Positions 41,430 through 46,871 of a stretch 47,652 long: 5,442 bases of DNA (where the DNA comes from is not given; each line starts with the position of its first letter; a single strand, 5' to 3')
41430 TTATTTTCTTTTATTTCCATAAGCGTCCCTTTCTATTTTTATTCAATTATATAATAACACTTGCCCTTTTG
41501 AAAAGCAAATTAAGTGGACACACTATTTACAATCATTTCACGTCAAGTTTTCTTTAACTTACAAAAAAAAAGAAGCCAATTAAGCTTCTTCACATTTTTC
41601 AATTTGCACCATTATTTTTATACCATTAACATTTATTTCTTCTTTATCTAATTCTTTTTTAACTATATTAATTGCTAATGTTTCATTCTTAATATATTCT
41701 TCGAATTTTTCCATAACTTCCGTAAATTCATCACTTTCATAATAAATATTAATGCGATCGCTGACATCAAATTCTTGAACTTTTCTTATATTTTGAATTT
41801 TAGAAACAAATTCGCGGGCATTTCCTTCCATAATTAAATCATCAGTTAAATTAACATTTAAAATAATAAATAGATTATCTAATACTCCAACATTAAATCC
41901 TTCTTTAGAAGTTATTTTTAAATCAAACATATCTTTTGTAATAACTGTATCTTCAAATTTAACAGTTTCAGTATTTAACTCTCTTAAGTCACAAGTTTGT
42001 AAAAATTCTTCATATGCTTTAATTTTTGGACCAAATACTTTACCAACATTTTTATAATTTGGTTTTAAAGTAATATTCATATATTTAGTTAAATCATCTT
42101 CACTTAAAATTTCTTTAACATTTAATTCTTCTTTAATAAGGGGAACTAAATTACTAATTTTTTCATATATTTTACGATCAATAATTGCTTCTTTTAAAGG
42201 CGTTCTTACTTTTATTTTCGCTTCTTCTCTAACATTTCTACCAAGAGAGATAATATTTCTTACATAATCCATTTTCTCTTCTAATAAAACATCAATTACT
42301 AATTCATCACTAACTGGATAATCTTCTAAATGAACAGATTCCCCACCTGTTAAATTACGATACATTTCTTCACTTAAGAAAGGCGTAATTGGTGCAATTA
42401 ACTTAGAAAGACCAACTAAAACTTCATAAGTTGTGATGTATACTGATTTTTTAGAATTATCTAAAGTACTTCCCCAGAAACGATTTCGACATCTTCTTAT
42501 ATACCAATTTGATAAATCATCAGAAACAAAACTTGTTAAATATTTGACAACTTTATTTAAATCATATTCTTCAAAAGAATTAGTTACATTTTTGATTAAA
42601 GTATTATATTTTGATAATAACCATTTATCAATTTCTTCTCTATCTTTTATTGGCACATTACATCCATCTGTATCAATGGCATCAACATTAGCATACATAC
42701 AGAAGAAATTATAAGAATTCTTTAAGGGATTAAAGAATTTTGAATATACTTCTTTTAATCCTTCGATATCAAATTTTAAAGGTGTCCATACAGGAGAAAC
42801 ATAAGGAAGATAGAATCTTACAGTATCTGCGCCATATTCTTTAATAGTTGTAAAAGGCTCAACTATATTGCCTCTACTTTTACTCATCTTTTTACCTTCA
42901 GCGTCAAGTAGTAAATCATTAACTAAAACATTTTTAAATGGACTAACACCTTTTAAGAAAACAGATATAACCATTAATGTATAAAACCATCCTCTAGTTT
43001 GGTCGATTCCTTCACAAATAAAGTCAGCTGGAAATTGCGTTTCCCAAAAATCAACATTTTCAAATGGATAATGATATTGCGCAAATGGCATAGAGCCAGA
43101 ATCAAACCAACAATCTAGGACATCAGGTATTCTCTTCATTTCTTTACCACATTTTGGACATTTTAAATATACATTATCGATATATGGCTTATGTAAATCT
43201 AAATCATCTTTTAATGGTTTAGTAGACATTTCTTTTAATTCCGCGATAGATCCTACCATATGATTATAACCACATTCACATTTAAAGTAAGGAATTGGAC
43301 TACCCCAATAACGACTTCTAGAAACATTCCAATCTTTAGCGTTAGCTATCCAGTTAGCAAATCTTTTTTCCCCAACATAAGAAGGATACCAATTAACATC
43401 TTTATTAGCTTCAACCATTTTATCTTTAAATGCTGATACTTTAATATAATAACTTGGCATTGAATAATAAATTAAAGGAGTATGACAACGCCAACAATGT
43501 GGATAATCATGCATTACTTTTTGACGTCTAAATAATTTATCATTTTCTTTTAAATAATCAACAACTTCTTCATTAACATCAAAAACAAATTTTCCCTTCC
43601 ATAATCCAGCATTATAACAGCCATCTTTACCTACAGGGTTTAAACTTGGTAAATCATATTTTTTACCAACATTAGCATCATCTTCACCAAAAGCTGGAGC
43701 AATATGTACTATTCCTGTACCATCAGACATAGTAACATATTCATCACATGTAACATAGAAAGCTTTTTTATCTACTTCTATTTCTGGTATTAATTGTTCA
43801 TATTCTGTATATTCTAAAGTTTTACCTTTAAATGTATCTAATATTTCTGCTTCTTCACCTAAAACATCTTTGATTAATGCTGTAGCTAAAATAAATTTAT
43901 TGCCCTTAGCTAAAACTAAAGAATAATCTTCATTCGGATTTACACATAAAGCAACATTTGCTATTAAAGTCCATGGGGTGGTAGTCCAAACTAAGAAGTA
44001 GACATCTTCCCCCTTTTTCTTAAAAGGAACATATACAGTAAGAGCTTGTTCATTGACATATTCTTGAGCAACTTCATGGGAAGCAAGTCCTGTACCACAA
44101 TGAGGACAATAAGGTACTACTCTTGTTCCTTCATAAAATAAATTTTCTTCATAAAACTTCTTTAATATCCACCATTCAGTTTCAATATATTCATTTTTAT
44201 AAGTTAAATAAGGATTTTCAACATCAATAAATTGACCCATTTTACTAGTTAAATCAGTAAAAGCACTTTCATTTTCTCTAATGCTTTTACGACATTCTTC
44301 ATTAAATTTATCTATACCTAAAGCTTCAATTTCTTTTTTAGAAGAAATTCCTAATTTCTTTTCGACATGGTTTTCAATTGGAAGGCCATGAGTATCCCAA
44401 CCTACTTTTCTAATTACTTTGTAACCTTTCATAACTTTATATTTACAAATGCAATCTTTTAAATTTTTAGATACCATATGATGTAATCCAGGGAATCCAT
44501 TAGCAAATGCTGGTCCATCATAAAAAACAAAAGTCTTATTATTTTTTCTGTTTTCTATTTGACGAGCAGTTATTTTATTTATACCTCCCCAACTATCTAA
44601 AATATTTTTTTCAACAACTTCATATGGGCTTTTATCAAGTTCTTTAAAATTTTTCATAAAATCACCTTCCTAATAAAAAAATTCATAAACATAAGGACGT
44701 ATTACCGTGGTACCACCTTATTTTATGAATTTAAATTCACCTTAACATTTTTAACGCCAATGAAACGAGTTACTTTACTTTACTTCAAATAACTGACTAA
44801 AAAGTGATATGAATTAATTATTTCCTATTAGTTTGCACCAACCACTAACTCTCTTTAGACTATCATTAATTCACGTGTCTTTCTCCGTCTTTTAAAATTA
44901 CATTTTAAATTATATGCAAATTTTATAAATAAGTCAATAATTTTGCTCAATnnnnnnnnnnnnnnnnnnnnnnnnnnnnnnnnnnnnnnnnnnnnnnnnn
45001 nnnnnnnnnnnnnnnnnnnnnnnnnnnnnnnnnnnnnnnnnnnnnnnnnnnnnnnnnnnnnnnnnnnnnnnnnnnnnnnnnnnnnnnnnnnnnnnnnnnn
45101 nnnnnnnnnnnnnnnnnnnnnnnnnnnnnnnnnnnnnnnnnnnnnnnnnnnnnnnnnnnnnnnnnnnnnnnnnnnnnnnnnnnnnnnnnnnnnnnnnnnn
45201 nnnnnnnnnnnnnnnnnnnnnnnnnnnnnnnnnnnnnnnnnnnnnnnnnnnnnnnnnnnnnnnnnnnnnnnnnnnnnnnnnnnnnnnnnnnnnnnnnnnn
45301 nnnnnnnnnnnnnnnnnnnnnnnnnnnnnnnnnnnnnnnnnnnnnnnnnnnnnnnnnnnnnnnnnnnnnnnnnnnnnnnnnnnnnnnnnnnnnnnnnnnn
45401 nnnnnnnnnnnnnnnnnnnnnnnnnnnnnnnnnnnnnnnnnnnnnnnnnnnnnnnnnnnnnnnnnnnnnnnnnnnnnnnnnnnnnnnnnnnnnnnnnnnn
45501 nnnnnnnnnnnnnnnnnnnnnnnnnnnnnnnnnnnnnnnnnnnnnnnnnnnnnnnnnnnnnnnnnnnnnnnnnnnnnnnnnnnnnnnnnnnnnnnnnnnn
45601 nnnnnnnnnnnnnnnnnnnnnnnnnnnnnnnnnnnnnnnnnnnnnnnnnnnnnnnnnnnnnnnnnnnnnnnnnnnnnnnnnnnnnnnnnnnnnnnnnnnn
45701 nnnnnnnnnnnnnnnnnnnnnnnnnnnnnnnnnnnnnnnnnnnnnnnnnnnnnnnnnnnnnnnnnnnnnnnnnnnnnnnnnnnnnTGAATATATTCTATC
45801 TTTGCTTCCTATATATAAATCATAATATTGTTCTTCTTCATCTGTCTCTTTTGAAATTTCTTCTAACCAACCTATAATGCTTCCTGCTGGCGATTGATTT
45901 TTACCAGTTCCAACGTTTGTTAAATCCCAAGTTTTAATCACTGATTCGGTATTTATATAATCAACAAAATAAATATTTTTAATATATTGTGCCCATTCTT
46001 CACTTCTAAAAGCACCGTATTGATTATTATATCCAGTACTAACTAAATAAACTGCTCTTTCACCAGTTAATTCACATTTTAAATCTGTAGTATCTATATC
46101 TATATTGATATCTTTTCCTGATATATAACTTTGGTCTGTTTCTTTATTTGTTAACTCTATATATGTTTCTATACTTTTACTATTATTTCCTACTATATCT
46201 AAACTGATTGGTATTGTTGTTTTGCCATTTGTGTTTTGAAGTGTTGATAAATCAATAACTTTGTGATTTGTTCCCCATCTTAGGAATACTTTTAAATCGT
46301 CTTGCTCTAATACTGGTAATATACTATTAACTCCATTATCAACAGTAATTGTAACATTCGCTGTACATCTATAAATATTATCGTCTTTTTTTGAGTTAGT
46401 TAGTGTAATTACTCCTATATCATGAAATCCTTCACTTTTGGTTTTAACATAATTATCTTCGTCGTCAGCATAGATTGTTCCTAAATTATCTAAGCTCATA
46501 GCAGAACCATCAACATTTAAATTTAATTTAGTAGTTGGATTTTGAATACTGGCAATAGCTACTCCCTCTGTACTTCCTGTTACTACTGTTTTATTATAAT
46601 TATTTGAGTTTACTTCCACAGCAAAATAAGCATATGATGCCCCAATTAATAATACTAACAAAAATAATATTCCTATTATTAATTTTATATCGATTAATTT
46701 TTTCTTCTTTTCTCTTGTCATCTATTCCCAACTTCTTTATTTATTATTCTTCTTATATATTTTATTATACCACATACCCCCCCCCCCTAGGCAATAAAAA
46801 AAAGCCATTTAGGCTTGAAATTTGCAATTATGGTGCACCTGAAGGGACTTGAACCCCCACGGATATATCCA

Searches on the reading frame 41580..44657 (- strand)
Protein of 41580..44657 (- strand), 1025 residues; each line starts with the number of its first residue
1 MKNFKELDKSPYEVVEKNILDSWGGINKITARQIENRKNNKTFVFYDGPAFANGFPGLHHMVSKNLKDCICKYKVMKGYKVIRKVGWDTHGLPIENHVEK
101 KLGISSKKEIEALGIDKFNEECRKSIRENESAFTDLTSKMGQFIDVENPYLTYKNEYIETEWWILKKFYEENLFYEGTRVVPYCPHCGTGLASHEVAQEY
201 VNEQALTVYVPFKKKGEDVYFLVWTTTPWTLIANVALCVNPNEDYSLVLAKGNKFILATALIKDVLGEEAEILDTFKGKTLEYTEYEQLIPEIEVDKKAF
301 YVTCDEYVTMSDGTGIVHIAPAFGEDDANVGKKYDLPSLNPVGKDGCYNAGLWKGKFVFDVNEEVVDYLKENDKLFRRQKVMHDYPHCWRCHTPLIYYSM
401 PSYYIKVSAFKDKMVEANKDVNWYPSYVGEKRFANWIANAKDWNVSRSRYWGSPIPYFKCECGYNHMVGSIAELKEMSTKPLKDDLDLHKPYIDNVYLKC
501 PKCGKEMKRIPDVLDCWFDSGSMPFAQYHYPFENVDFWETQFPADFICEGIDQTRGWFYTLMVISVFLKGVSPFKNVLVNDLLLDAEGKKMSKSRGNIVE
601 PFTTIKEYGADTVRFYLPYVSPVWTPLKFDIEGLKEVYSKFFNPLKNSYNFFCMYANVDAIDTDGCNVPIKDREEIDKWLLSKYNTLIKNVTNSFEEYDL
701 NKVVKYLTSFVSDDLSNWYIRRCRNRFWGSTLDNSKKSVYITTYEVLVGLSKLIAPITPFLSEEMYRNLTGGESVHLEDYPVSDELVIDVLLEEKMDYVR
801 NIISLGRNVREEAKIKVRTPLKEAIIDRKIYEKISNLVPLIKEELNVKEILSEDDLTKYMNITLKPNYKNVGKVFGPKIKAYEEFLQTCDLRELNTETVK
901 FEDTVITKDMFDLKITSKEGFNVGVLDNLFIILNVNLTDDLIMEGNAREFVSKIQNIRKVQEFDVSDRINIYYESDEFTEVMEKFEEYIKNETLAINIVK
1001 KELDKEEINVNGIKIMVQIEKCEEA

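Call 6: search_protein_families(library=pfam, proteins=[window:41580-44657:-])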
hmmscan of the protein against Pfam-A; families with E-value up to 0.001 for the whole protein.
window:41580-44657:- (1025 aa): 4 families
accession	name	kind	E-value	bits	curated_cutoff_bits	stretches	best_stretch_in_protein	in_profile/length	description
PF00133.28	tRNA-synt_1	-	1.4e-121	406.5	22.7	1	20-623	3-407/414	tRNA synthetases class I (I, L, M and V)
PF19302.4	DUF5915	-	2.2e-39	135.5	27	1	840-1021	3-194/195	Domain of unknown function (DUF5915)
PF08264.19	Anticodon_1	-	6e-39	133.7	25.1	1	677-824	1-147/148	Anticodon-binding domain of tRNA ligase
PF09334.17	tRNA-synt_1g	-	1.9e-18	66.8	20.1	2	545-636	286-373/391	tRNA synthetases class I (M)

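Call 20: list_cluster_members(proteins=[P0001, P0002, P0003, P0004, window:41580-44657:-, window:47083-47505:-])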
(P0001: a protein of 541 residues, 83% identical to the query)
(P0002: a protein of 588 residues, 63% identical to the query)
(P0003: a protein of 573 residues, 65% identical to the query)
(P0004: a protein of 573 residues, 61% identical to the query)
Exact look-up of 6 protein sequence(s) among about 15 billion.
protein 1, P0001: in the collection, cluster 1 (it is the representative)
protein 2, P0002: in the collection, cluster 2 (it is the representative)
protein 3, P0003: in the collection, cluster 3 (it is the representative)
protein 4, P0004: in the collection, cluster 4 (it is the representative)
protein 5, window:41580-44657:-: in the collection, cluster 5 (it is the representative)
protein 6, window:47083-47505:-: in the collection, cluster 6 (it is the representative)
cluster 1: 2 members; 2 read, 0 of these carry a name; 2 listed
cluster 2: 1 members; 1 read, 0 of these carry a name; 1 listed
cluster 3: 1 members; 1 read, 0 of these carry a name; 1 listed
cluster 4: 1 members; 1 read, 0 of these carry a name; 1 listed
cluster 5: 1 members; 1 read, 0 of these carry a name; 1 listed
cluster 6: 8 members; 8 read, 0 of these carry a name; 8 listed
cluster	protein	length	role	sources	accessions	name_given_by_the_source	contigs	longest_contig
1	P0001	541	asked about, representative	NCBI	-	-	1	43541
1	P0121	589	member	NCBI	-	-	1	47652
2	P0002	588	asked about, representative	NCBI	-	-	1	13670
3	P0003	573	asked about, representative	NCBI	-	-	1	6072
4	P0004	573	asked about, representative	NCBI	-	-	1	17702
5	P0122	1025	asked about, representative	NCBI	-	-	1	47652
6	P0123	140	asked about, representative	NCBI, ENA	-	-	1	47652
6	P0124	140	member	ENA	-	-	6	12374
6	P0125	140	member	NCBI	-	-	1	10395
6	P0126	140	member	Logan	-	-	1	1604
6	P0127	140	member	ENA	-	-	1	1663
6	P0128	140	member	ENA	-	-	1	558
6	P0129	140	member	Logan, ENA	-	-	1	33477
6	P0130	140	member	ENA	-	-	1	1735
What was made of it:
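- The window is a complete MAG contig from NCBI (call 20).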

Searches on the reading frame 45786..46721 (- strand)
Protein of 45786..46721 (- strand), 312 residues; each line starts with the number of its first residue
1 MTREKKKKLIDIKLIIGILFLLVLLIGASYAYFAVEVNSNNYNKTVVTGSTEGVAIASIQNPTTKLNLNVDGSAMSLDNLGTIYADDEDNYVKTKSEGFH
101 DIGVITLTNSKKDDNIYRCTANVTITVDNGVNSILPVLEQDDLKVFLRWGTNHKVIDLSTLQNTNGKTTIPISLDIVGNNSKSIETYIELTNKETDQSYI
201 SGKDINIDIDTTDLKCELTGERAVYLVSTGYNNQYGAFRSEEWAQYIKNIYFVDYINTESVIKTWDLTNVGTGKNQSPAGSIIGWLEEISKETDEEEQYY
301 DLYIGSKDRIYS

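Call 19: find_related_loci(query=A2, collection=genome_contigs, flank=6000)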
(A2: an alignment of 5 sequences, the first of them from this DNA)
Query A2 (312 aa) in genome_contigs; peptide patterns used: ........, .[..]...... (x = any residue, [..] = any of these).
33 stretches matched a pattern, but none encodes a relative of the query by tblastn (E <= 1e-3).

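Call 25: find_related_loci(query=A2, collection=metagenome_contigs, flank=4000)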
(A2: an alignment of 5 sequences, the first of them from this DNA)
Query A2 (312 aa) in metagenome_contigs; peptide patterns used: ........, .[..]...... (x = any residue, [..] = any of these).
63 stretches matched a pattern, but none encodes a relative of the query by tblastn (E <= 1e-3).

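Call 26: find_homologous_proteins(query=window:45786-46721:-, max_evalue=0.00001)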
Query seq(312 aa) (312 aa): 4 proteins with E <= 0.00001 among 1804 candidates.
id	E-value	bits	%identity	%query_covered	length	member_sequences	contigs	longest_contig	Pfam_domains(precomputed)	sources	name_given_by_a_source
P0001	2.5e-195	666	98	100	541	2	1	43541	PF03382.21,PF13855.13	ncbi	-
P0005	8.5e-138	477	74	100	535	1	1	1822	PF03382.21,PF13855.13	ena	-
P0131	2.0e-114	400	77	75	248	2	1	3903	-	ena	-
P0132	1.1e-42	165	40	64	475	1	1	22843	-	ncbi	-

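Call 27: find_encoding_contigs(protein=P0131, flank=4000, max_places=6)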
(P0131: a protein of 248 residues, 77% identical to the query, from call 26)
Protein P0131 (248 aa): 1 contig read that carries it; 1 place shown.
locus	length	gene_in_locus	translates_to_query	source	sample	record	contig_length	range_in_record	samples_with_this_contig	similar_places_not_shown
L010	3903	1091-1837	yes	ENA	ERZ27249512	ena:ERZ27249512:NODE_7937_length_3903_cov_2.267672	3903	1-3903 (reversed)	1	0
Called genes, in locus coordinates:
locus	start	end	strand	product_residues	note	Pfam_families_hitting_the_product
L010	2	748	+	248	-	?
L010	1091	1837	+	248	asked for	-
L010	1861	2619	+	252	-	-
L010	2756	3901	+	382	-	?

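Call 30: search_protein_families(library=pfam, proteins=[L010:2-748:+, L010:1861-2619:+, L010:2756-3901:+], max_evalue=0.01)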
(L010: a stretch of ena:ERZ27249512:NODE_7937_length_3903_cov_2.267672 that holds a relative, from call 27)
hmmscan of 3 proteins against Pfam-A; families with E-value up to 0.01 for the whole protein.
L010:2-748:+ (248 aa): 0 families

L010:1861-2619:+ (252 aa): 7 families
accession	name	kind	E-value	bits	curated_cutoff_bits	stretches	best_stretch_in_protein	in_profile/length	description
PF03382.20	DUF285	-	3.8e-40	136.8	25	2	101-212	1-110/120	Mycoplasma protein of unknown function, DUF285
PF13855.12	LRR_8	-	6e-09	36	27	2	34-94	2-58/61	Leucine rich repeat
PF12799.13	LRR_4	-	4.6e-07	30.3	27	0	34-70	2-34/44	Leucine Rich repeats (2 copies)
PF25013.1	LRR_Zer-1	-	1.7e-05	25.4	27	2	34-125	9-100/137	Zer-1-like, Leucine-rich repeats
PF23952.1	LRR_EndoS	-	9e-05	23.1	27.9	0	101-171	45-115/116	Endo-beta-N-acetylglucosaminidase EndoS LRR domain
PF23598.1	LRR_14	-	0.0014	17.8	40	1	33-175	67-197/353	Leucine-rich repeat region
PF24048.1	LRR_NXF1-5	-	0.0045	17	30.5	0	110-157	53-100/142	NXF1/2/3/5 leucine-rich repeat domain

L010:2756-3901:+ (382 aa): 6 families
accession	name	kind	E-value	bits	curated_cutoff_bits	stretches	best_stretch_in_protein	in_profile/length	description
PF08275.17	DNAG_N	-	1.2e-36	126.1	26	1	123-247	3-128/128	DNA primase catalytic core, N-terminal domain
PF01807.25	Zn_ribbon_DnaG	-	5e-35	119.7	24.9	1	5-98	2-95/98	CHC2 zinc finger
PF13155.12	Toprim_2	-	1.9e-20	73.5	22.1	1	257-342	1-88/88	Toprim-like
PF13662.12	Toprim_4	-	5.8e-15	55.7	25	1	255-330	2-84/85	Toprim domain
PF01751.28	Toprim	-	2.6e-11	44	23.1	1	257-322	3-85/96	Toprim domain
PF13362.12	Toprim_3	-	0.00015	22.6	27.2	1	256-347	2-94/95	Toprim domain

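Call 45: find_homologous_proteins(query=A2, max_evalue=1e-8)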
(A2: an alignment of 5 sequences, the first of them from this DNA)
Query A2 (5 sequences) (312 aa, profile of the alignment): 4 proteins with E <= 1e-8 among 8000 candidates.
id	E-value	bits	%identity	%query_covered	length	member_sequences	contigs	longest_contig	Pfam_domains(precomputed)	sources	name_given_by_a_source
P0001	3.1e-179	613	98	100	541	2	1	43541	PF03382.21,PF13855.13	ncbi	-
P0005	9.0e-176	601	74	100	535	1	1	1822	PF03382.21,PF13855.13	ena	-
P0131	2.8e-144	498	77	75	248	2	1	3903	-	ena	-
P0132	5.8e-45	172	40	64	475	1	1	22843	-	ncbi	-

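Call 46: list_cluster_members(proteins=[P0131, P0005, P0132, L010:1861-2619:+])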
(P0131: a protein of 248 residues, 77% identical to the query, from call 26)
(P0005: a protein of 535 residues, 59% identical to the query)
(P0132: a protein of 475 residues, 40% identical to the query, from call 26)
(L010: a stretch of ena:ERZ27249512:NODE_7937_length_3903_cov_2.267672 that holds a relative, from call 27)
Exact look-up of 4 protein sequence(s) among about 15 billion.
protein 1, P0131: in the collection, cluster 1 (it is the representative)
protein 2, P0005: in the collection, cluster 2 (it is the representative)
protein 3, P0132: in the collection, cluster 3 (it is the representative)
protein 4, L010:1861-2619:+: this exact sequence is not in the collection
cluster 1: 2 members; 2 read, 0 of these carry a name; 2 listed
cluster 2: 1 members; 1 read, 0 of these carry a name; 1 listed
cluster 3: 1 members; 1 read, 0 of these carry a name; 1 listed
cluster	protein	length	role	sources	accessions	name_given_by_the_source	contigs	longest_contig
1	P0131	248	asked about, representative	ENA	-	-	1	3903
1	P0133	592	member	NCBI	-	-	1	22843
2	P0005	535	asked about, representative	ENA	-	-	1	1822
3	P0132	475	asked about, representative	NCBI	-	-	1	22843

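Call 55: find_related_loci(query=A2, collection=viral_contigs, flank=3000)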
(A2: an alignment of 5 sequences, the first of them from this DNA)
Query A2 (312 aa) in viral_contigs; peptide patterns used: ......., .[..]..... (x = any residue, [..] = any of these).
70 stretches matched a pattern, but none encodes a relative of the query by tblastn (E <= 1e-3).
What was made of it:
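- Tried and rejected: An N-terminal-domain profile found no relatives in GTDB genomes, JGI metagenomes or IMG/VR (calls 19, 25, 55).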

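Call 70: predict_structure(alignment_id=A2)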
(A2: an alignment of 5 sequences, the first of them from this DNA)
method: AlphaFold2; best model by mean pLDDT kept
length: 312 residues; sequences in the alignment: 5
mean_pLDDT: 47.1   pTM: 0.44
mean pLDDT of the five models: 47.1, 44.7, 41.9, 40.2, 39.4
residues with pLDDT >= 90: 0; 70-90: 39; 50-70: 95; < 50: 178
segments of 3 or more residues with pLDDT < 50: 1-7, 24-63, 72-102, 220-312
pLDDT, mean of each block of 10 residues (from residue 1): 48 63 39 24 24 25 49 42 32 32 52 57 76 78 70 74 82 61 59 62 65 61 36 33 31 25 26 30 33 42 32 28
secondary structure, 60 per line:
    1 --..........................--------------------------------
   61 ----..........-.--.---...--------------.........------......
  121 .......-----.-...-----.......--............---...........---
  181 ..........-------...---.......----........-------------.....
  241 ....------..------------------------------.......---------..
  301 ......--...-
elements in order: H3-28 E65-71 E83-85 E100-108 E115-127 E143-149 E152-157 H158-163 E167-177 E181-190 E204-210 E215-222 H236-244 E283-289 E299-306 E309-311
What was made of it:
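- Tried and rejected: The AF2 model has pLDDT 47, too poor for a fold search (call 70).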

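Call 72: search_dna_similar(query=window:45786-46721:-, collection=plasmids, mode=protein, max_rows=8)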
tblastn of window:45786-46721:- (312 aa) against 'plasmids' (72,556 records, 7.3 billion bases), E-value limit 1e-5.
No match.

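Call 73: search_dna_similar(query=window:45786-46721:-, collection=phages, mode=protein, max_rows=8)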
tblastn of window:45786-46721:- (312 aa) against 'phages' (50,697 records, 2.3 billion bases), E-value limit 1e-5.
No match.
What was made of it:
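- Tried and rejected: Plasmid and phage tblastn gave no match (calls 72, 73).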
